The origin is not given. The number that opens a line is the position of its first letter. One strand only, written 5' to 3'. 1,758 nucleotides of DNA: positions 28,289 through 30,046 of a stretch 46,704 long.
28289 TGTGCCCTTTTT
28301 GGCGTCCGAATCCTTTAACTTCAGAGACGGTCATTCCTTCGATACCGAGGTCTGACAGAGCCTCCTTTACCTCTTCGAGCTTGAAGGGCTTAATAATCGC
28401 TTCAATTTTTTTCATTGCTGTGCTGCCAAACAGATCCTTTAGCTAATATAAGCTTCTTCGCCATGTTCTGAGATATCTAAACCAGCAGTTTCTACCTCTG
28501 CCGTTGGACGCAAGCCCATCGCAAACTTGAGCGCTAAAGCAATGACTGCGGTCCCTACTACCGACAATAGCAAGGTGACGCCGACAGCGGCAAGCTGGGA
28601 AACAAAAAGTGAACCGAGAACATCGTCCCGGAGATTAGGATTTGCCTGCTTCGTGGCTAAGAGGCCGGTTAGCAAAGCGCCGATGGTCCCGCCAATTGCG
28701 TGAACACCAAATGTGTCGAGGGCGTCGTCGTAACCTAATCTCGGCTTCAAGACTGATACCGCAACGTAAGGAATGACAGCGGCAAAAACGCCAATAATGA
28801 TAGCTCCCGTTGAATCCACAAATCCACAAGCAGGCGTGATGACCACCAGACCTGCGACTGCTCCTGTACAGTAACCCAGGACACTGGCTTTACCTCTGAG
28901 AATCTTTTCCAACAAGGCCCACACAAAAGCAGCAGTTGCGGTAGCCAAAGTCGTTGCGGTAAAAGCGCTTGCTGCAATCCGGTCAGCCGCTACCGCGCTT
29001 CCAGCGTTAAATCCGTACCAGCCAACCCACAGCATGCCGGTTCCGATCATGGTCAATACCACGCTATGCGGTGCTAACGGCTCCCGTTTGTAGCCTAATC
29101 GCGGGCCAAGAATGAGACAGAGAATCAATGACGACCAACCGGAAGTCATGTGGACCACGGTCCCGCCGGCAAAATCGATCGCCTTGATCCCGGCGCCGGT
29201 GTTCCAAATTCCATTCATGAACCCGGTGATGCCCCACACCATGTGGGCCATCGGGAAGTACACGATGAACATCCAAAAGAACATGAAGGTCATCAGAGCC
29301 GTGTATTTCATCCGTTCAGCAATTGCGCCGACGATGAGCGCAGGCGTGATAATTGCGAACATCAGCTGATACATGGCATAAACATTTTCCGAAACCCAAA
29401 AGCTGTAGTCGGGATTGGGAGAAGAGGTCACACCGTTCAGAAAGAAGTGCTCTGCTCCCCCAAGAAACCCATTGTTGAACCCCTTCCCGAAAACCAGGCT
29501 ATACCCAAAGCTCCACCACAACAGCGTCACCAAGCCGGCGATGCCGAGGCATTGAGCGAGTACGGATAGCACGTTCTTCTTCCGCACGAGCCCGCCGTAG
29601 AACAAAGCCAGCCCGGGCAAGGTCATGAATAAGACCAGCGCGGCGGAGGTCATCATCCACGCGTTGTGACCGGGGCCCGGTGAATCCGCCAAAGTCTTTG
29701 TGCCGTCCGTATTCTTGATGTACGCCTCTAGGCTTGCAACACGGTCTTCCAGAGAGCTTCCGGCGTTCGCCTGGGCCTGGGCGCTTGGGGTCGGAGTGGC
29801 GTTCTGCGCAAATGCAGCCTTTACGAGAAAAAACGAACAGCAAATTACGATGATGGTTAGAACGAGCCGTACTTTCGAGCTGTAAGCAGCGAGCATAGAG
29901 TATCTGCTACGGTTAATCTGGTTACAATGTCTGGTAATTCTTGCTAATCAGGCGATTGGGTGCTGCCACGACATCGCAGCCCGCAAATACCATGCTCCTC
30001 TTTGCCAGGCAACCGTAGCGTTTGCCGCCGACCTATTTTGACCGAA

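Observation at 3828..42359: Most of the longer intergenic spacers carry a long hairpin or TIR element, usually with arms built from tandem 7-9-nt repeats and a locus-specific unit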

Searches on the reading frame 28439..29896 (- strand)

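Call 12: search_protein_families(library=pfam, proteins=[window:28439-29896:-])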
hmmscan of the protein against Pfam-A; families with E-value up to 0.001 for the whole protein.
window:28439-29896:- (485 aa): 1 family
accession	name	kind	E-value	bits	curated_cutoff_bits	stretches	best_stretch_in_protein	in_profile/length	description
PF00909.26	Ammonium_transp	-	4.1e-111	372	23.2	1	79-483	1-399/399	Ammonium Transporter Family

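Call 13: search_protein_families(library=ncbifam, proteins=[window:28439-29896:-])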
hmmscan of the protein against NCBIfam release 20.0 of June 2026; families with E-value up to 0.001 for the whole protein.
window:28439-29896:- (485 aa): 3 families
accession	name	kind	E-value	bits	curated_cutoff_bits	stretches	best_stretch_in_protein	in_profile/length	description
TIGR00836.1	amt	subfamily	3.6e-124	414.8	343.3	1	78-483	2-406/406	ammonium transporter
NF007947.0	PRK10666.1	equivalog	3.4e-105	352.4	657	1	77-483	31-426/428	ammonium transporter AmtB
TIGR03644.1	marine_trans_1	hypoth_equivalog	7.4e-49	166.6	514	1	81-483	8-401/404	probable ammonium transporter, marine subtype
